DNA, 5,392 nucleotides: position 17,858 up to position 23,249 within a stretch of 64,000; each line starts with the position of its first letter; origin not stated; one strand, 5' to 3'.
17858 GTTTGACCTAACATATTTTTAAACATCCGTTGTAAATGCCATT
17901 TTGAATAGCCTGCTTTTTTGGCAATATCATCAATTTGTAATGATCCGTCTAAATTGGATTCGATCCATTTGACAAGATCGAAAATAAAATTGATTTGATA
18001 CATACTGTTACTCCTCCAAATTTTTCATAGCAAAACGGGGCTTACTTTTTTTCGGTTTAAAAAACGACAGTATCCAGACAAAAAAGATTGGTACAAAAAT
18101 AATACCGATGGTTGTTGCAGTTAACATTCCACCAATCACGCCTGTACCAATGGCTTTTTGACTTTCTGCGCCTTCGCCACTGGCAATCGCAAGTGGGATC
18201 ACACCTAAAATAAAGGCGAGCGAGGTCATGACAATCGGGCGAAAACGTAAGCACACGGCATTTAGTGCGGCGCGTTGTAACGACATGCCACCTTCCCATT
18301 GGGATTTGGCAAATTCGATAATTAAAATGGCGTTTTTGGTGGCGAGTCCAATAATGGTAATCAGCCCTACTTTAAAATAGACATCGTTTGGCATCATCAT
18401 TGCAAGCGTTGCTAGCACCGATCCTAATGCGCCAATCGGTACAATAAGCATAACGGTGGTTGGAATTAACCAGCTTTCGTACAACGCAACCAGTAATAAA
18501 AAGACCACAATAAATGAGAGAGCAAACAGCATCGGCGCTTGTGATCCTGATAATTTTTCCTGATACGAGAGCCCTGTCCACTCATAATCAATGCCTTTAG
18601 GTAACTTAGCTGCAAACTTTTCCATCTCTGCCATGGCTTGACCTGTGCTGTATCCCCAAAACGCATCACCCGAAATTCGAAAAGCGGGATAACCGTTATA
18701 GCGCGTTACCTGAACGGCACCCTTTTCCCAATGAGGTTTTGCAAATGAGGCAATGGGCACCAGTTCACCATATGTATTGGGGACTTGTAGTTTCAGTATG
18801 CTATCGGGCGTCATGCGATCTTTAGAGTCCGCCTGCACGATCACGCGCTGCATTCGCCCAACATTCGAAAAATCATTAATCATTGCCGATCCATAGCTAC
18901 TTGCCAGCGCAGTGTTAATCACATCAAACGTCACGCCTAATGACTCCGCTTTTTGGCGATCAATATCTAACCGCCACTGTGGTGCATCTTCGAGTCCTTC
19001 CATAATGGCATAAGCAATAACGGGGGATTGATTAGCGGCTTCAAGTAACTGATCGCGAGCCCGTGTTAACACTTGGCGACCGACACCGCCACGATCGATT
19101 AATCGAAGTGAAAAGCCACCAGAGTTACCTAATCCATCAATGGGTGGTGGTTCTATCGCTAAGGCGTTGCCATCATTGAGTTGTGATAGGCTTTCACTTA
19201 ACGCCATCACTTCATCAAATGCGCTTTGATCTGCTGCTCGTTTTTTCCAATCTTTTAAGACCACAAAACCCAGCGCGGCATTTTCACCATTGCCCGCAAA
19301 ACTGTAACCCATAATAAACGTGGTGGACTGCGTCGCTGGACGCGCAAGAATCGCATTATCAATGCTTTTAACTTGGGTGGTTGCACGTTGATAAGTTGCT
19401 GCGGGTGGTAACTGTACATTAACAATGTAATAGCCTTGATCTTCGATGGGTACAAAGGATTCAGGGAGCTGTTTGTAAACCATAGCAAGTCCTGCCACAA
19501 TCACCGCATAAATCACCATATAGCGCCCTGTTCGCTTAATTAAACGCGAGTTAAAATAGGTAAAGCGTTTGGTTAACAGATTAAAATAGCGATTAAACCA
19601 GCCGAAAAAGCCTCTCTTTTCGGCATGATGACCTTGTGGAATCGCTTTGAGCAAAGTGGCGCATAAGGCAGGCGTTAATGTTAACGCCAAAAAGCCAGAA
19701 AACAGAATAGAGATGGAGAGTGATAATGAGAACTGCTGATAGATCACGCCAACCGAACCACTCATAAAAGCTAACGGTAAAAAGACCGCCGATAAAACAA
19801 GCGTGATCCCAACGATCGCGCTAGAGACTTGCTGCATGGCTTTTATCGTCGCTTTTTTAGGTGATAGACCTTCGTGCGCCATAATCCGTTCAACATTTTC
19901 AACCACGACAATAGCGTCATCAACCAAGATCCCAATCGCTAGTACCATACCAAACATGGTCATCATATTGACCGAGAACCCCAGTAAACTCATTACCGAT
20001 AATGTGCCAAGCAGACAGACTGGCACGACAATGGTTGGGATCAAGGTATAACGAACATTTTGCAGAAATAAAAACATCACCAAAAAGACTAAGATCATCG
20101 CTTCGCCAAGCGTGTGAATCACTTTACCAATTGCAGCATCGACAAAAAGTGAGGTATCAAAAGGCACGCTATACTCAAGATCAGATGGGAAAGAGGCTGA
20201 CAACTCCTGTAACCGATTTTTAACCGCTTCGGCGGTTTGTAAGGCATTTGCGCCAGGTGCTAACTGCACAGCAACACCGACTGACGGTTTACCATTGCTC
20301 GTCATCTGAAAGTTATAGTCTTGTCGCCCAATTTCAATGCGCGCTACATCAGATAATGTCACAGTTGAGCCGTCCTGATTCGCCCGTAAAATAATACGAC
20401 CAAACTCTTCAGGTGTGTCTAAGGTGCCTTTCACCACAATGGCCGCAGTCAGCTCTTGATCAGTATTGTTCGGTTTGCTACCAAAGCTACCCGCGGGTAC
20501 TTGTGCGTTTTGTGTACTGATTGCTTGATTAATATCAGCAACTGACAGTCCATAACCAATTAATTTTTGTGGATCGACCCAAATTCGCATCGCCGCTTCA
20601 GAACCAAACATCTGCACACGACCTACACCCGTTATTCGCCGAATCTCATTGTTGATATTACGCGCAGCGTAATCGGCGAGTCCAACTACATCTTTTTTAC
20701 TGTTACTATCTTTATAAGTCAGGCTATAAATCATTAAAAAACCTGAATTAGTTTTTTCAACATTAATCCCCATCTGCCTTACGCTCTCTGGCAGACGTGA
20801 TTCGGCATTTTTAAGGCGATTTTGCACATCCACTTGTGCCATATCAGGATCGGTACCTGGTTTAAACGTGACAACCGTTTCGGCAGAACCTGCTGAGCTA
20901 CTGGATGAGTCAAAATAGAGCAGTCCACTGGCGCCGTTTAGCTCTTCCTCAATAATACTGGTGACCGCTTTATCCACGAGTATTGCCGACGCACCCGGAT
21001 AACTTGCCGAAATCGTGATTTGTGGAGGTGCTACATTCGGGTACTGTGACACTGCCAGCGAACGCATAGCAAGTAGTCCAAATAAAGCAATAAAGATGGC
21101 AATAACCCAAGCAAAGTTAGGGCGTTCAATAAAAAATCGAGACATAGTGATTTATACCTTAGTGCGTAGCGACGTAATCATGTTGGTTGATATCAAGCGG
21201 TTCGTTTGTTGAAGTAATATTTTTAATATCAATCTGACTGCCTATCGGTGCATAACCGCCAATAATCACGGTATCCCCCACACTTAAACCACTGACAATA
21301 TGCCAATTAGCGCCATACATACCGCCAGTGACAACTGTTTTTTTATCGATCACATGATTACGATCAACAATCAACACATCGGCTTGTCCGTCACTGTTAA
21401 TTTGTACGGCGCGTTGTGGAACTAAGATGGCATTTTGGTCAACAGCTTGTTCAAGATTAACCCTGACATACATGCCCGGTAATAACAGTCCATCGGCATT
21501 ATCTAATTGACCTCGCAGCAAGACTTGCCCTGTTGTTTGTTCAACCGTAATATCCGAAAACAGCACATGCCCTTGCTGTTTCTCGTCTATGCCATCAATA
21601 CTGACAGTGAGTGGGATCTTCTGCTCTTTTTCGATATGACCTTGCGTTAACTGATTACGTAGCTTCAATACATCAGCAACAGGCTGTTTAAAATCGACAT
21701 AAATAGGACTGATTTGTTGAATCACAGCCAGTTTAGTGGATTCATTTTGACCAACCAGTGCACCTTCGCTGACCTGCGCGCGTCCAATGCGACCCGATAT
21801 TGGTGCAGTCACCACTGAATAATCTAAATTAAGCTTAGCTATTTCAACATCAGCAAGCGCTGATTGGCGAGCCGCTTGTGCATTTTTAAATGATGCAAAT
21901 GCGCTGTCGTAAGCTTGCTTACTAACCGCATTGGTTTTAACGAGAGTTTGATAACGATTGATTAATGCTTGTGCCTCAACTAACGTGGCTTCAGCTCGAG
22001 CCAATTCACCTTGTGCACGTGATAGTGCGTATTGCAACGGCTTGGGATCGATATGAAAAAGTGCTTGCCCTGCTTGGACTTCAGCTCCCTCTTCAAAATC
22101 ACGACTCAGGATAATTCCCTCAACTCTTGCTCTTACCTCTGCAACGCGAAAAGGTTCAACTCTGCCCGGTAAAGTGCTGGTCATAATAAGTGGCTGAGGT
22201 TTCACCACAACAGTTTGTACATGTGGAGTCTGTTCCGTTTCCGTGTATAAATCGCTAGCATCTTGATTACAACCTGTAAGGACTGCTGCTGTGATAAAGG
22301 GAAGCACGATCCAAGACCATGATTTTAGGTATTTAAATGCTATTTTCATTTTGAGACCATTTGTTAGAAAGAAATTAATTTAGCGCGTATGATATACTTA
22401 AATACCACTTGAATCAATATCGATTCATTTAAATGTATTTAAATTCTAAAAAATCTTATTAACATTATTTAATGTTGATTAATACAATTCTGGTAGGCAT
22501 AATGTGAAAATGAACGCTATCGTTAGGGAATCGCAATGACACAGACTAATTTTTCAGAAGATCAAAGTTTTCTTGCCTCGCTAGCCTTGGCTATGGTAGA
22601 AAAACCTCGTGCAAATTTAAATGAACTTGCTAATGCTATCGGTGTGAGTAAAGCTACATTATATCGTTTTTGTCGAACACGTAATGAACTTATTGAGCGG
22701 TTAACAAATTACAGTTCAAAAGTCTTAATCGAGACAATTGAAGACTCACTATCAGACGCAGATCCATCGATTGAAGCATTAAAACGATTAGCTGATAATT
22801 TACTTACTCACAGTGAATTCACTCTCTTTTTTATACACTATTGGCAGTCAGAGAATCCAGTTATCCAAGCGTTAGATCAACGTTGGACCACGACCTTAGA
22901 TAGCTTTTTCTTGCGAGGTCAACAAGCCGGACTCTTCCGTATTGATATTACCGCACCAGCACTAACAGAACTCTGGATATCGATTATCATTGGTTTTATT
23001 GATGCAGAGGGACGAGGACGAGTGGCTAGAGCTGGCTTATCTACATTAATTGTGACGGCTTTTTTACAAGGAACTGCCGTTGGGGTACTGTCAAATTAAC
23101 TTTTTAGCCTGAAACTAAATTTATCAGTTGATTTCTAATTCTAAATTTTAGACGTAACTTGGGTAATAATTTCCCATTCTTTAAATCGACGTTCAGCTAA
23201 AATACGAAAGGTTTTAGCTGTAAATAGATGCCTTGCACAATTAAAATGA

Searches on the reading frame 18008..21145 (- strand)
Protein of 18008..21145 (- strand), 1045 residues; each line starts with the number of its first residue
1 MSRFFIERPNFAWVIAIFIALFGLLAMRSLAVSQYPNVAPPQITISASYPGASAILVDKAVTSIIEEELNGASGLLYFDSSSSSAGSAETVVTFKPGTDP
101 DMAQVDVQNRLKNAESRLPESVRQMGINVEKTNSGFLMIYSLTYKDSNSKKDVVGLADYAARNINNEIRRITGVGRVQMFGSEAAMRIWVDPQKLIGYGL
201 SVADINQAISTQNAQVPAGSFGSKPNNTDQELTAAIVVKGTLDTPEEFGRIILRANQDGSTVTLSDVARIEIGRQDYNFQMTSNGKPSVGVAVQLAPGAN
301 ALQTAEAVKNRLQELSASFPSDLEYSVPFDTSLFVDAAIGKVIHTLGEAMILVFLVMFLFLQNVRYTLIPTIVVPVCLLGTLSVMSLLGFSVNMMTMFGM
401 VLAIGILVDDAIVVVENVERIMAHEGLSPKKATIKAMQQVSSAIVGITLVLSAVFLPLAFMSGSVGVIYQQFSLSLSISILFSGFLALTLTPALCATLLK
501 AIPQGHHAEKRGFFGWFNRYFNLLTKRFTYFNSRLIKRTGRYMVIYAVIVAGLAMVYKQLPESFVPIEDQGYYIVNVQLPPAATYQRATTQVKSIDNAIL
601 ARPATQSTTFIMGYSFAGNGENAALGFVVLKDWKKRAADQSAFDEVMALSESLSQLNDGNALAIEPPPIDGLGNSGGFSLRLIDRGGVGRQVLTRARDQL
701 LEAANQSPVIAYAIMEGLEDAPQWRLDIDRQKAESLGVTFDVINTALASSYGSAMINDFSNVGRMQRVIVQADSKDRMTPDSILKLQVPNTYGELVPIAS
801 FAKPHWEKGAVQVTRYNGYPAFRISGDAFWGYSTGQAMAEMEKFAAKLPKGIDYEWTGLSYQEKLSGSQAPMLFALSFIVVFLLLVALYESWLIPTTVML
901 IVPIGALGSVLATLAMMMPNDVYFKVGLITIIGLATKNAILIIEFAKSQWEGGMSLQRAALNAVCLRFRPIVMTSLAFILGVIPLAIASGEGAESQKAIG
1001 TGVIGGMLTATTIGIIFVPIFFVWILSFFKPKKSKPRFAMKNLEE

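Call 10: search_protein_families(library=pfam, proteins=[window:18008-21145:-], max_evalue=0.01)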
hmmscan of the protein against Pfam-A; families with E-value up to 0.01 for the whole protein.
window:18008-21145:- (1045 aa): 2 families
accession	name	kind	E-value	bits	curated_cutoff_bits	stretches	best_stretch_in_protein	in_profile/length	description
PF00873.25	ACR_tran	-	0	1148.6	28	1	1-1025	1-1020/1021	AcrB/AcrD/AcrF family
PF03176.21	MMPL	-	3.3e-17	62.9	20.5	2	272-516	71-319/333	MMPL family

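Call 16: find_related_loci(query=window:18008-21145:-, collection=genome_contigs, flank=10000)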
Query window:18008-21145:- (1045 aa) in genome_contigs; peptide patterns used: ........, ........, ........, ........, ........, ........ (x = any residue, [..] = any of these).
448 stretches matched a pattern; 402 encode a relative of the query (tblastn E <= 1e-3); the best 80 are kept; 80 distinct loci.
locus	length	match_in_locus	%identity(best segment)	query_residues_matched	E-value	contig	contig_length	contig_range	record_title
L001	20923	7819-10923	71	1-1035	0e+0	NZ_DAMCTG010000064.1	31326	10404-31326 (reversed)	MAG: Achromobacter sp. isolate CTOTU50054 NODE_178_length_31326_cov_6.156087, whole genome shotgun sequence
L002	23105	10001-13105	71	1-1035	0e+0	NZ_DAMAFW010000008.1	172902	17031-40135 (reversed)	MAG: Achromobacter sp. isolate CTOTU48088 NODE_37_length_172902_cov_28.626745, whole genome shotgun sequence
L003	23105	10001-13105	71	1-1035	0e+0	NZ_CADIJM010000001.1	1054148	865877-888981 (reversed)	Achromobacter animicus strain LMG 26690 isolate LMG 26690, whole genome shotgun sequence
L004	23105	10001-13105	71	1-1035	0e+0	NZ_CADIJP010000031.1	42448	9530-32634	Achromobacter mucicolens strain LMG 26685 isolate LMG 26685, whole genome shotgun sequence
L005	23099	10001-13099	70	1-1033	0e+0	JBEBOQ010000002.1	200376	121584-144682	MAG: Achromobacter xylosoxidans isolate T1.bin.48 NODE_156_length_200376_cov_142.758158, whole genome shotgun sequence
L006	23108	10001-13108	71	1-1036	0e+0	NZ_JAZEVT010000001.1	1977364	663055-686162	Achromobacter sp. ESBL13 NODE_1_length_1977364_cov_44.017354, whole genome shotgun sequence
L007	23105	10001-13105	71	1-1035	0e+0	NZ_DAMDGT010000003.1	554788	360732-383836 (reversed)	MAG: Achromobacter sp. isolate CTOTU50454 NODE_7_length_554788_cov_17.445746, whole genome shotgun sequence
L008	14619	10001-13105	71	1-1035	0e+0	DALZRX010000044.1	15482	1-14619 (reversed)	MAG TPA_asm: Achromobacter sp. isolate CTOTU47700 NODE_384_length_15482_cov_7.143839, whole genome shotgun sequence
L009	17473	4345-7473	71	1-1045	0e+0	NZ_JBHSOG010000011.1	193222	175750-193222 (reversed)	Thauera sinica strain CGMCC 1.15731 platanus_K_default_11, whole genome shotgun sequence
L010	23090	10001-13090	70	1-1033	0e+0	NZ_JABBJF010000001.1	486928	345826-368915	Kluyvera sichuanensis strain 090646 contig00001, whole genome shotgun sequence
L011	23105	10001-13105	70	1-1035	0e+0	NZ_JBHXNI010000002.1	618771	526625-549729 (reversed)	Achromobacter sp. NPDC058515 NPDC058515_T40_C11.ctg-0002, whole genome shotgun sequence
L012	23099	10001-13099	70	1-1033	0e+0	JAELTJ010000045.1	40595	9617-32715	Achromobacter sp. ASV32 NODE_45_length_40595_cov_16.045097, whole genome shotgun sequence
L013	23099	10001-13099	70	1-1033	0e+0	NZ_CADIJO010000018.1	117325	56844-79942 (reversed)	Achromobacter deleyi strain LMG 3458 isolate LMG 3458, whole genome shotgun sequence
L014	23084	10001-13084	70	1-1028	0e+0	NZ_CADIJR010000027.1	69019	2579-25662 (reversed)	Achromobacter insuavis strain LMG 26845 isolate LMG 26845, whole genome shotgun sequence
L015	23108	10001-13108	70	1-1036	0e+0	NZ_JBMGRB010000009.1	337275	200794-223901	Achromobacter marplatensis strain BZR 926 NODE_9_length_337275_cov_104.526519, whole genome shotgun sequence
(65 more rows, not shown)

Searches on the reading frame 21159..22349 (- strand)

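Call 10: search_protein_families(library=pfam, proteins=[window:21159-22349:-], max_evalue=0.01)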
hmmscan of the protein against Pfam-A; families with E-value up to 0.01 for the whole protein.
window:21159-22349:- (396 aa): 2 families
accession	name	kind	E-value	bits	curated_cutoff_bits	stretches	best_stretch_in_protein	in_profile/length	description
PF16576.10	HlyD_D23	-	9e-13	48.4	30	1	67-295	17-214/214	Barrel-sandwich domain of CusB or HlyD membrane-fusion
PF13437.12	HlyD_3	-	9.4e-10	39.6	22.2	1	179-292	1-106/106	HlyD family secretion protein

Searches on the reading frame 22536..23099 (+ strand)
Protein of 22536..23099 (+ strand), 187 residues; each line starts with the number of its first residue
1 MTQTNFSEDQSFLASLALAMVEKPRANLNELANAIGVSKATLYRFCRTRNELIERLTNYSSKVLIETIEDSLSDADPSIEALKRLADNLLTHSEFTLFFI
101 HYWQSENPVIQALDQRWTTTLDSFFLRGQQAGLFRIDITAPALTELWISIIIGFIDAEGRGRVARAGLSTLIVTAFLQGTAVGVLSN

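Call 10: search_protein_families(library=pfam, proteins=[window:22536-23099:+], max_evalue=0.01)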
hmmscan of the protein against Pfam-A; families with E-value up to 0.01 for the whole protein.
window:22536-23099:+ (187 aa): 6 families
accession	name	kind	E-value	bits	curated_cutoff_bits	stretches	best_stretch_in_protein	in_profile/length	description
PF00440.29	TetR_N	-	0.0014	18.8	24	1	27-55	18-46/47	Bacterial regulatory proteins, tetR family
PF09339.16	HTH_IclR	-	0.0024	18.1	22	1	23-48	15-41/52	IclR helix-turn-helix domain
PF13022.12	HTH_Tnp_1_2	-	0.0048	17.4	27.9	1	24-75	25-82/122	Helix-turn-helix of insertion element transposase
PF20432.4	Xre-like-HTH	-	0.0052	17.5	25.8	0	11-53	9-50/63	Antitoxin Xre-like helix-turn-helix domain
PF01418.23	HTH_6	-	0.0052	17.2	28.3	0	27-48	36-57/77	Helix-turn-helix domain, rpiR family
PF18121.7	TFA2_Winged_2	-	0.0054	16.8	26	1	47-84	1-39/60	TFA2 Winged helix domain 2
